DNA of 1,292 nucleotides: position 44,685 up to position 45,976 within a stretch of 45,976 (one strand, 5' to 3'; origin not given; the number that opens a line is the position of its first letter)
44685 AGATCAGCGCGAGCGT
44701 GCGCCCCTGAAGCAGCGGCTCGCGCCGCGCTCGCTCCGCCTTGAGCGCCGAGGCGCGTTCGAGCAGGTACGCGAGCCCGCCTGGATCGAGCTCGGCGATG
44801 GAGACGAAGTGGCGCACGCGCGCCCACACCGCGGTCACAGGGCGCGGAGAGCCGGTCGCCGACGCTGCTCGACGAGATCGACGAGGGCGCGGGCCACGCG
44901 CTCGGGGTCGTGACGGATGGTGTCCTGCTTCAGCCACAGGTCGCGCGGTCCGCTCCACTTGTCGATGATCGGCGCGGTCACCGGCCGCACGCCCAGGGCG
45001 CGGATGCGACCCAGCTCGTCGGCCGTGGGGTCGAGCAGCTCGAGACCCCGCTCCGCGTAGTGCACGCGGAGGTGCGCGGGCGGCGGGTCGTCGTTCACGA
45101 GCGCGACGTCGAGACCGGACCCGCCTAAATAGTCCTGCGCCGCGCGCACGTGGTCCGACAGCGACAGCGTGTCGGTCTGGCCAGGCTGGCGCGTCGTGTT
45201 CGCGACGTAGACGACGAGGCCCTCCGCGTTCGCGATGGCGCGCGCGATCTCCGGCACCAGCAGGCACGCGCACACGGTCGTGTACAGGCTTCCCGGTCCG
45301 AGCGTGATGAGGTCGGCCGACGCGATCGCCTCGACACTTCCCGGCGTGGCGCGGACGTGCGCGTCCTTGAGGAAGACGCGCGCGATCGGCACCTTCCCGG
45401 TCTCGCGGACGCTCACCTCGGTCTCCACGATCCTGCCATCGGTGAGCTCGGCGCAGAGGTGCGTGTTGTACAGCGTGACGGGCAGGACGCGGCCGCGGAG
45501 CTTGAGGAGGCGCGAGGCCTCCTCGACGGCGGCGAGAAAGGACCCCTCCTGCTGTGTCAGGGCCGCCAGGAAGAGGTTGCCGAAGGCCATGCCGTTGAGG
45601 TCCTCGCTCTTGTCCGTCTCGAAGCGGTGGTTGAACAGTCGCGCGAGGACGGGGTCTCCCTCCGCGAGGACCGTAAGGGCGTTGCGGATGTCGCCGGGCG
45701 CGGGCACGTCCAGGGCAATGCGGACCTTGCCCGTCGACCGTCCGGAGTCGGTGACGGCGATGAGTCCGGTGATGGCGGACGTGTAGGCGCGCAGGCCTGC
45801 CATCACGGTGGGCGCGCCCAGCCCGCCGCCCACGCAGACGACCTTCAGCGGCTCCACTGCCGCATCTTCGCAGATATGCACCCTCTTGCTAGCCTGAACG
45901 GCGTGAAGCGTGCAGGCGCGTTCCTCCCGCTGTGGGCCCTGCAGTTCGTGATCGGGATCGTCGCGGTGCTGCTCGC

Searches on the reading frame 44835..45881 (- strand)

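Call 8: search_protein_families(library=pfam, proteins=[window:44835-45881:-], max_evalue=0.01)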
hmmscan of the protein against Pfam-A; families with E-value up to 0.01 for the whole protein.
window:44835-45881:- (348 aa): 1 family
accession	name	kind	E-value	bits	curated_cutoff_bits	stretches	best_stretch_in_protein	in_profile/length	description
PF01933.23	CofD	-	1.9e-80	270.6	30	1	14-305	1-289/290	2-phospho-L-lactate transferase CofD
